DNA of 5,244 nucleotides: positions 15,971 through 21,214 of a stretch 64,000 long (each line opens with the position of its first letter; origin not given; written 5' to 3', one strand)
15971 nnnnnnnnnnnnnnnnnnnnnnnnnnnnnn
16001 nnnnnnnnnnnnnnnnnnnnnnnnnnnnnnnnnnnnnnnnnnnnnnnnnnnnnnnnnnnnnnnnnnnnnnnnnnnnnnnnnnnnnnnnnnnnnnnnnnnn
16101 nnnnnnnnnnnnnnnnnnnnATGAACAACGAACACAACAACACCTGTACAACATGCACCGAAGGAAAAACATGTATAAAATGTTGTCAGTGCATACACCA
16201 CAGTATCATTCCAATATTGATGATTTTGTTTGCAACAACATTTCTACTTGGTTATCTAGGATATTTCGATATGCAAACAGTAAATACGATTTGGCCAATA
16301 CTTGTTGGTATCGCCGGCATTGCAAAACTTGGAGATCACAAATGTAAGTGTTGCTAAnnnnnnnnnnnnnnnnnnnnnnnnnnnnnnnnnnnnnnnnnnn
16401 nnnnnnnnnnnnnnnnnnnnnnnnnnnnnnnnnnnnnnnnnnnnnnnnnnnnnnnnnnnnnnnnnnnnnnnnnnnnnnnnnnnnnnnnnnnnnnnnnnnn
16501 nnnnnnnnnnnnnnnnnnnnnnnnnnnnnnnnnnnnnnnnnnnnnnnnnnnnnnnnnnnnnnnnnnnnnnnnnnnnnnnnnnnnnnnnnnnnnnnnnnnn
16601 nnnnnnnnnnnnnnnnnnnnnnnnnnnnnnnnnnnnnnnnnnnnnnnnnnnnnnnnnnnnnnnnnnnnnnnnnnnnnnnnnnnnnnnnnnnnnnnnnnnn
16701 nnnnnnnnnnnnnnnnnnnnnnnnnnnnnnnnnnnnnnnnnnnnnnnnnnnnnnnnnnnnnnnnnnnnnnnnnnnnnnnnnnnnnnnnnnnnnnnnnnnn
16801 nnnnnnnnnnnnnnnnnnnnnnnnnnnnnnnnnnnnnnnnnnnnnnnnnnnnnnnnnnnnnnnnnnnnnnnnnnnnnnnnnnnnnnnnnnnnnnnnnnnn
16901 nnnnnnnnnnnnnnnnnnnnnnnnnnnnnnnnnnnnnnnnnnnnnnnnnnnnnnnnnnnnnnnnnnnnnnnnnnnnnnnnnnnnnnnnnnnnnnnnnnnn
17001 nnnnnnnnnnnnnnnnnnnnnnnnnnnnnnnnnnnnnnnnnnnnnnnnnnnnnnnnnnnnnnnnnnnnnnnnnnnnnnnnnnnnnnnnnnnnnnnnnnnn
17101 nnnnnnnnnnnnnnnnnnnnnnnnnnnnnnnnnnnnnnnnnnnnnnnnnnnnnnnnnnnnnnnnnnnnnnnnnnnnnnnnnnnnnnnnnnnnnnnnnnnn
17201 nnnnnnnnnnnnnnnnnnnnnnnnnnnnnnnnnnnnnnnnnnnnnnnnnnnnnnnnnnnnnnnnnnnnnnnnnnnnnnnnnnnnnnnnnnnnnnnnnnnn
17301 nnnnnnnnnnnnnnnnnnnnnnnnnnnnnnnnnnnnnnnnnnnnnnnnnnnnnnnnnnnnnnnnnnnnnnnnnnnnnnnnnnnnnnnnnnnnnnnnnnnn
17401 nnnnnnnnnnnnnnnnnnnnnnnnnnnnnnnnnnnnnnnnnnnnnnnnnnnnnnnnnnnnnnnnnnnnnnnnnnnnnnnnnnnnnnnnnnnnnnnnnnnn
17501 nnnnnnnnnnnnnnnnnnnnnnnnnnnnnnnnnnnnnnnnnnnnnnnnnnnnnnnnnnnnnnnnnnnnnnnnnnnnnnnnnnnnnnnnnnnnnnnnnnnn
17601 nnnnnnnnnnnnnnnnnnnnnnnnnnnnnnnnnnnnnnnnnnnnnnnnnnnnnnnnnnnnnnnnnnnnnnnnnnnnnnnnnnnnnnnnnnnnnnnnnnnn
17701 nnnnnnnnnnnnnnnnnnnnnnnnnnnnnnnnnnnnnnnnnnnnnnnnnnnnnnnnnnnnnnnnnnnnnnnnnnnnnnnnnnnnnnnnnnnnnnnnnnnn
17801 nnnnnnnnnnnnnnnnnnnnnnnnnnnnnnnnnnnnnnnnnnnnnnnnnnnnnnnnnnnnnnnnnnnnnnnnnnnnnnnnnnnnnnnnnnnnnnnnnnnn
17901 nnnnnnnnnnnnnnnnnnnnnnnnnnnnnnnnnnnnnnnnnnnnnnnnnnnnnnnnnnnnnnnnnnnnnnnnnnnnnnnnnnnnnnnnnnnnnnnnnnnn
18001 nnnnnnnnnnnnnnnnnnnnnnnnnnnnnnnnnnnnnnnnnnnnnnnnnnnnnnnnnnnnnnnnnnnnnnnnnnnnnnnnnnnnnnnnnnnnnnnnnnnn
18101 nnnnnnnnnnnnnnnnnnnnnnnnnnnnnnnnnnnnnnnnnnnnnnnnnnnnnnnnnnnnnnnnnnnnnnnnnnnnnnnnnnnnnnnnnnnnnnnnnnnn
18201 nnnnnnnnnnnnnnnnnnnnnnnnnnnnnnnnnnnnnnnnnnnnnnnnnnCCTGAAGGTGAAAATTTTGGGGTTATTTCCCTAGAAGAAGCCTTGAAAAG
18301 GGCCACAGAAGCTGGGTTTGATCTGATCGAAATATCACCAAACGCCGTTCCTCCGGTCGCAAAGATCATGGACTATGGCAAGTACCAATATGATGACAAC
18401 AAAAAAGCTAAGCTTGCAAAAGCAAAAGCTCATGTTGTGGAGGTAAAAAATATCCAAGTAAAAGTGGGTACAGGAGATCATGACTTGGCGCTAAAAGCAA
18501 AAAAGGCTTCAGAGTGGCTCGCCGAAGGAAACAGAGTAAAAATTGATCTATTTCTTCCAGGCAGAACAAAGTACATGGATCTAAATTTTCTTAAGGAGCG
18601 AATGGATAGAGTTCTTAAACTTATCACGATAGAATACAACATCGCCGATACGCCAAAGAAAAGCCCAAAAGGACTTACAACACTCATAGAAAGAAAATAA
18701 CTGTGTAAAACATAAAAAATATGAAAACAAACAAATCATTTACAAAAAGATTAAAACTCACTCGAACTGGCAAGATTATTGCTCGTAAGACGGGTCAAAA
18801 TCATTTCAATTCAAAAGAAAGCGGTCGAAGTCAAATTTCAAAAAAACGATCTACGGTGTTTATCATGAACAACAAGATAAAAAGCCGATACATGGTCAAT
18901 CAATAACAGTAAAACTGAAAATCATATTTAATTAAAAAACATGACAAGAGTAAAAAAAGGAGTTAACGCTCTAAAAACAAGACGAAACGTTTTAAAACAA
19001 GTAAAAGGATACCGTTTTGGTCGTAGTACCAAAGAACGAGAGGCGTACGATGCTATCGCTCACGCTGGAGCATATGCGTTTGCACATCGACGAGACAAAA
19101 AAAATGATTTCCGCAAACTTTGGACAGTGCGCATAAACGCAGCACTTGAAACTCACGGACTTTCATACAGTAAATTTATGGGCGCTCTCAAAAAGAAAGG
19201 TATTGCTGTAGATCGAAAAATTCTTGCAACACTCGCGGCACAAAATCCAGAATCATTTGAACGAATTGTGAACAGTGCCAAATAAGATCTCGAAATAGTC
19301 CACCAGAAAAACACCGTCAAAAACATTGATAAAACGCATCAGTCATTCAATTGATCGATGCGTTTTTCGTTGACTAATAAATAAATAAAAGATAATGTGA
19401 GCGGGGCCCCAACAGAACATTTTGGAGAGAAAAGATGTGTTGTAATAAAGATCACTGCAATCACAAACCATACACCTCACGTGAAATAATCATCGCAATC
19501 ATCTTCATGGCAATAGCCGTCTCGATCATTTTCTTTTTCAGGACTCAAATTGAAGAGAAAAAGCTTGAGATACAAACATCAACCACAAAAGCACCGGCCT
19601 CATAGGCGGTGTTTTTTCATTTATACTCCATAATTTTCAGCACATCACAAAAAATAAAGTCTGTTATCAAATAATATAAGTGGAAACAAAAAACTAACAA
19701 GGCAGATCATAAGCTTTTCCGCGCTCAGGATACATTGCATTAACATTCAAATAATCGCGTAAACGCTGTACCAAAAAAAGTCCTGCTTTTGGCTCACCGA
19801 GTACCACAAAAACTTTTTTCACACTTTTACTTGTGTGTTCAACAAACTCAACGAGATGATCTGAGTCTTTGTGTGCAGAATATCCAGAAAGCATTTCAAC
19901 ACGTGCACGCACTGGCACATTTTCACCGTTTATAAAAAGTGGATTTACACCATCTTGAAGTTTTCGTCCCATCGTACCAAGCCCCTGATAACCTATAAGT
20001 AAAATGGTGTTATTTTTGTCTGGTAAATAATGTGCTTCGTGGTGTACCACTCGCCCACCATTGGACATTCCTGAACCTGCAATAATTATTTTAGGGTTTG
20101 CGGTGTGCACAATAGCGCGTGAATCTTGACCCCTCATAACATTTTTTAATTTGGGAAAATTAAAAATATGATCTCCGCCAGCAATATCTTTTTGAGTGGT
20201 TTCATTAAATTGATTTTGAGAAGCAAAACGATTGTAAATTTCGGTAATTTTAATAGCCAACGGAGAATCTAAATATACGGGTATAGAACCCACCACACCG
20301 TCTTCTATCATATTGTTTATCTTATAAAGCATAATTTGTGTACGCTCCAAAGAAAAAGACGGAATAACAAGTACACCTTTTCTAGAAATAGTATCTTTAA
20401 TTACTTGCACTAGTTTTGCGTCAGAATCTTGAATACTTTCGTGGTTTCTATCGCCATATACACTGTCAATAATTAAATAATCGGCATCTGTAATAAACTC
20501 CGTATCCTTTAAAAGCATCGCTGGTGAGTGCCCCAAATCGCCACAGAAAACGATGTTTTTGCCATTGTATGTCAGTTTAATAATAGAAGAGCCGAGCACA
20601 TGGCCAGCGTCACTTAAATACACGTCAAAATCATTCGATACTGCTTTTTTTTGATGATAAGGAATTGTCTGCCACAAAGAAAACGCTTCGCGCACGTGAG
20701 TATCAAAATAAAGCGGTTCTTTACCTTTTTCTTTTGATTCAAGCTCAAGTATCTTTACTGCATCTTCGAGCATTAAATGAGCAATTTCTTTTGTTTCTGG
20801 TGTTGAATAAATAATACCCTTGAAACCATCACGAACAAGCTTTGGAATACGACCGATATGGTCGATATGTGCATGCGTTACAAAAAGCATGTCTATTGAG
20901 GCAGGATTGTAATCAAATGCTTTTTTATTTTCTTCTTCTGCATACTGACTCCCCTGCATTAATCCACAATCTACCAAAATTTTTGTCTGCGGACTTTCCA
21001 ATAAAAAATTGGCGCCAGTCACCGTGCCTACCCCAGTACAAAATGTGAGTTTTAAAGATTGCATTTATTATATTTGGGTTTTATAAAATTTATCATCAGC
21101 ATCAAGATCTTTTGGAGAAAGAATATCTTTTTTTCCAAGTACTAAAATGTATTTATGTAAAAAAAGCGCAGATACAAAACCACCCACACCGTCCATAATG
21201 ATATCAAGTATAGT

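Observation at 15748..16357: SOS regulon core: a LexA box embedded in the lexA promoter, with a divergent Cys-rich small membrane protein behind a degenerate second box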

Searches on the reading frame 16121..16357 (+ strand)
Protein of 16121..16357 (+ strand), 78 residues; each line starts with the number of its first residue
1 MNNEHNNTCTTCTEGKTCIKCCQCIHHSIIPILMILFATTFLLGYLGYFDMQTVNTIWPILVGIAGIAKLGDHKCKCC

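Call 4: search_protein_families(library=pfam, proteins=[window:16121-16357:+], max_evalue=0.1)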
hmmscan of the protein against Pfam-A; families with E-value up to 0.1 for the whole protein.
window:16121-16357:+ (78 aa): 2 families
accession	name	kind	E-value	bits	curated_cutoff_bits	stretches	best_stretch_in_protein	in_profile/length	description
PF18917.5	LiaI-LiaF-like_TM1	-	6.8e-06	26.5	27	1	29-70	2-42/42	LiaI-LiaF-like transmembrane region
PF22570.1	LiaF-TM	-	0.00028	22.1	27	1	28-68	49-89/98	LiaF transmembrane domain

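Call 9: find_homologous_proteins(query=window:16121-16354:+, max_evalue=0.01)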
Query window:16121-16354:+ (78 aa): 7 proteins with E <= 0.01 among 7 candidates.
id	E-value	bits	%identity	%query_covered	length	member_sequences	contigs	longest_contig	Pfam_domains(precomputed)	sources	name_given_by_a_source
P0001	1.2e-22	97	64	100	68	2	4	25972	-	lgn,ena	-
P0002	2.5e-22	96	74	73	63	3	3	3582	-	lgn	-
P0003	1.9e-19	87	67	73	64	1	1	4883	-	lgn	-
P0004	1.7e-18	84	67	73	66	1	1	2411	-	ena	-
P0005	3.9e-18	83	70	73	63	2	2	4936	-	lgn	-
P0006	1.9e-16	78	65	73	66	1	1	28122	-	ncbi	-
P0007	2.9e-13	68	59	73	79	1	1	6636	PF22570.2,PF18917.6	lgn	-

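Call 41: find_related_loci(query=A1, collection=metagenome_contigs, flank=4000)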
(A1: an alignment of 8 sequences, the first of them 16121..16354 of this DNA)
Query A1 (78 aa) in metagenome_contigs; peptide patterns used: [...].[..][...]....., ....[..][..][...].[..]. (x = any residue, [..] = any of these).
112 stretches matched a pattern; 22 encode a relative of the query (tblastn E <= 1e-3); 22 distinct loci.
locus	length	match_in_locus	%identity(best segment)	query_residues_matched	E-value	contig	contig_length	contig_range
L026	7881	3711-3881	72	22-78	1e-24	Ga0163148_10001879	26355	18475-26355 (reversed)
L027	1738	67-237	67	22-78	2e-23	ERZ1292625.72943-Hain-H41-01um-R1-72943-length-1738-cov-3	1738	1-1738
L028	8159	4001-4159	66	26-78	4e-21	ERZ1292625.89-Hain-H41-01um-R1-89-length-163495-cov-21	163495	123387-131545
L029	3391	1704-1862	66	26-78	4e-21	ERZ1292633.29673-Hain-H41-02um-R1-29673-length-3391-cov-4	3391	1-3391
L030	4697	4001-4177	54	20-78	2e-19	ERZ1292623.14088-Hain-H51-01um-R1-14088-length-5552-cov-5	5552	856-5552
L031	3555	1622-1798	56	22-78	3e-18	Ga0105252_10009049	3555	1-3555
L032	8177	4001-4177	56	22-78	3e-18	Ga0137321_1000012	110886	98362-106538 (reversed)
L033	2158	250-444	48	13-78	3e-17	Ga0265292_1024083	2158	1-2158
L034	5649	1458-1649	49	11-78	2e-16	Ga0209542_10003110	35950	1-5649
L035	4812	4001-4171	56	22-78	3e-15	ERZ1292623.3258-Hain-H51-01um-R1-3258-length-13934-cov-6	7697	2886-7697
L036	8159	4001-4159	51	22-78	4e-14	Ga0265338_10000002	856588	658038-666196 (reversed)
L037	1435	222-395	50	22-78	8e-14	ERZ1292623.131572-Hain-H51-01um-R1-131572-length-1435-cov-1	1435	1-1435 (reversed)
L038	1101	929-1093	47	20-78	2e-13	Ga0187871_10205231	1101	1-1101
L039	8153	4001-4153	53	22-72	3e-13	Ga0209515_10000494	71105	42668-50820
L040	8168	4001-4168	52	22-77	5e-13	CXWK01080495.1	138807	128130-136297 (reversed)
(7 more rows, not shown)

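Call 60: predict_structure(alignment_id=A1)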
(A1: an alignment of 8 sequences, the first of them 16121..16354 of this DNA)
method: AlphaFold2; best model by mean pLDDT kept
length: 78 residues; sequences in the alignment: 8
mean_pLDDT: 67.1   pTM: 0.40
mean pLDDT of the five models: 67.1, 64.2, 60.6, 60.5, 59.2
residues with pLDDT >= 90: 0; 70-90: 40; 50-70: 17; < 50: 21
segments of 3 or more residues with pLDDT < 50: 1-21
pLDDT, mean of each block of 10 residues (from residue 1): 41 48 60 84 85 83 77 56
secondary structure, 60 per line:
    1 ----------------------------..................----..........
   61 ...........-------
elements in order: H29-46 H51-71

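Call 63: search_protein_families(library=pfam, alignment_id=A5, max_evalue=0.01)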
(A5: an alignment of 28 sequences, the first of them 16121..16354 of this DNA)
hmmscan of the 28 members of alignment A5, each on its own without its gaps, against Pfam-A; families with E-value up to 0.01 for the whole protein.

A. member 1, window:16121-16354:+ (78 aa): 2 families
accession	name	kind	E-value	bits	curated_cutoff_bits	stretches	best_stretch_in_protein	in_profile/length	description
PF18917.5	LiaI-LiaF-like_TM1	-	6.8e-06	26.5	27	1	29-70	2-42/42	LiaI-LiaF-like transmembrane region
PF22570.1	LiaF-TM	-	0.00028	22.1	27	1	28-68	49-89/98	LiaF transmembrane domain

B. families by the number of members that match (of 28 scanned): 5 families
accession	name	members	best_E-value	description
PF22570.1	LiaF-TM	26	1.5e-07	LiaF transmembrane domain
PF18917.5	LiaI-LiaF-like_TM1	19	1.5e-08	LiaI-LiaF-like transmembrane region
PF24396.1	DUF7541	1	0.0013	Family of unknown function (DUF7541)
PF19360.4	TadB_TadC_N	1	0.0029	TadB/TadC N-terminal domain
PF04956.18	TrbC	1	0.0057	TrbC/VIRB2 pilin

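Call 64: search_protein_families(library=ncbifam, proteins=[window:16121-16354:+], max_evalue=0.01)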
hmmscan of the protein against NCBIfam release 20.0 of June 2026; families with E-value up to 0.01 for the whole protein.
window:16121-16354:+ (78 aa): 0 families

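Call 79: find_encoding_contigs(protein=P0001, flank=4000, max_places=4)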
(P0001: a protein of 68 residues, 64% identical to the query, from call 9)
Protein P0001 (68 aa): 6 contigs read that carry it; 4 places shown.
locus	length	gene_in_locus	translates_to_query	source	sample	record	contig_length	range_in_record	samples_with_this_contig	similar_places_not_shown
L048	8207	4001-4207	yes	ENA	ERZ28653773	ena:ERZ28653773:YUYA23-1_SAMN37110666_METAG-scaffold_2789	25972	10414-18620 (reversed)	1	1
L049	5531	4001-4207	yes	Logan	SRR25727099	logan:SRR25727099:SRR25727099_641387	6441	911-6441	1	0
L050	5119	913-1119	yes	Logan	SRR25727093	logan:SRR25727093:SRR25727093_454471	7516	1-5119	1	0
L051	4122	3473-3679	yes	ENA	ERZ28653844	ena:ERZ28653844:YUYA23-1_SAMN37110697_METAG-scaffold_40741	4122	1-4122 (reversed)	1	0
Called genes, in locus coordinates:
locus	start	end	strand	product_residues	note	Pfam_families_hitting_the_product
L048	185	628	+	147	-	PF01668:SmpB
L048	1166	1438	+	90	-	-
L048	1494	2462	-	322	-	PF13354:Beta-lactamase2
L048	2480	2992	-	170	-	PF00717:Peptidase_S24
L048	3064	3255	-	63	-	-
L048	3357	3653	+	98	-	-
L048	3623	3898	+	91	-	-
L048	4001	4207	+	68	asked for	-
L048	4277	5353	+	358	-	PF13091:PLDc_2, PF00614:PLDc (faint), PF13091:PLDc_2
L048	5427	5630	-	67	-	-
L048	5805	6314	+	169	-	PF05198:IF3_N, PF00707:IF3_C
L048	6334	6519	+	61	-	PF01632:Ribosomal_L35p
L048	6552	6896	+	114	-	PF00453:Ribosomal_L20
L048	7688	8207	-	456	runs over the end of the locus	PF00753:Lactamase_B, PF23023:Anti-Pycsar_Apyc1, PF12706:Lactamase_B_2, PF16661:Lactamase_B_6, PF10996:Beta-Casp, PF07521:RMMBL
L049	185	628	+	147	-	PF01668:SmpB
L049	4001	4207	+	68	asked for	-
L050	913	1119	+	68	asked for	-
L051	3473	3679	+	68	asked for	-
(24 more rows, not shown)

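Call 88: search_protein_families(library=phrogs, proteins=[window:16121-16354:+, L048:3485-3895:+], max_evalue=0.01)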
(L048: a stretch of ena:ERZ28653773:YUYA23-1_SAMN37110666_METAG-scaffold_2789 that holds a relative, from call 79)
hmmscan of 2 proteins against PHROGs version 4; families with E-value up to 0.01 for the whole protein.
window:16121-16354:+ (78 aa): 0 families

L048:3485-3895:+ (137 aa): 0 families

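Call 89: search_protein_families(library=pfam, proteins=[L048:3485-3895:+], max_evalue=0.1)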
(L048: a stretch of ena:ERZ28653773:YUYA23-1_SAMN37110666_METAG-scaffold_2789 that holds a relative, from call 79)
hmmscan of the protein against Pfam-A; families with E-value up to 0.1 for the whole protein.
L048:3485-3895:+ (137 aa): 0 families

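Call 97: list_cluster_members(proteins=[window:16121-16354:+, window:15751-15942:-, window:15163-15726:-])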
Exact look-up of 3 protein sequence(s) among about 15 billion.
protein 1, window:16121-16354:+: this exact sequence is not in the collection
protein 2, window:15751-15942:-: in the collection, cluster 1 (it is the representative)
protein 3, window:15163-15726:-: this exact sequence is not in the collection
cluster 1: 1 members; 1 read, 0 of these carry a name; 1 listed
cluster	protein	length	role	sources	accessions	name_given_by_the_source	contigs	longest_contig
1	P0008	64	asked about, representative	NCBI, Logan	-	-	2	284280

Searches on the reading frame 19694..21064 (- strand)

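Call 33: search_protein_families(library=pfam, proteins=[window:19694-21064:-], max_evalue=0.0001)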
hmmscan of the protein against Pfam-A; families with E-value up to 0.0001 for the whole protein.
window:19694-21064:- (456 aa): 5 families
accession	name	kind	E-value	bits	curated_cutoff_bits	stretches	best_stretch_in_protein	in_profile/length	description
PF10996.14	Beta-Casp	-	1.5e-30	106.6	27.7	1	242-369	1-120/120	Beta-Casp domain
PF00753.33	Lactamase_B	-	4.5e-15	56.5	22.7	1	19-199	8-162/196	Metallo-beta-lactamase superfamily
PF16661.11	Lactamase_B_6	-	4.8e-14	52.6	27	1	21-192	1-177/193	Metallo-beta-lactamase superfamily domain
PF12706.13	Lactamase_B_2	-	1.7e-09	38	27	1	27-210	1-176/200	Beta-lactamase superfamily domain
PF07521.17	RMMBL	-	3.5e-08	33.7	21.6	1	383-444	2-61/63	Zn-dependent metallo-hydrolase RNA specificity domain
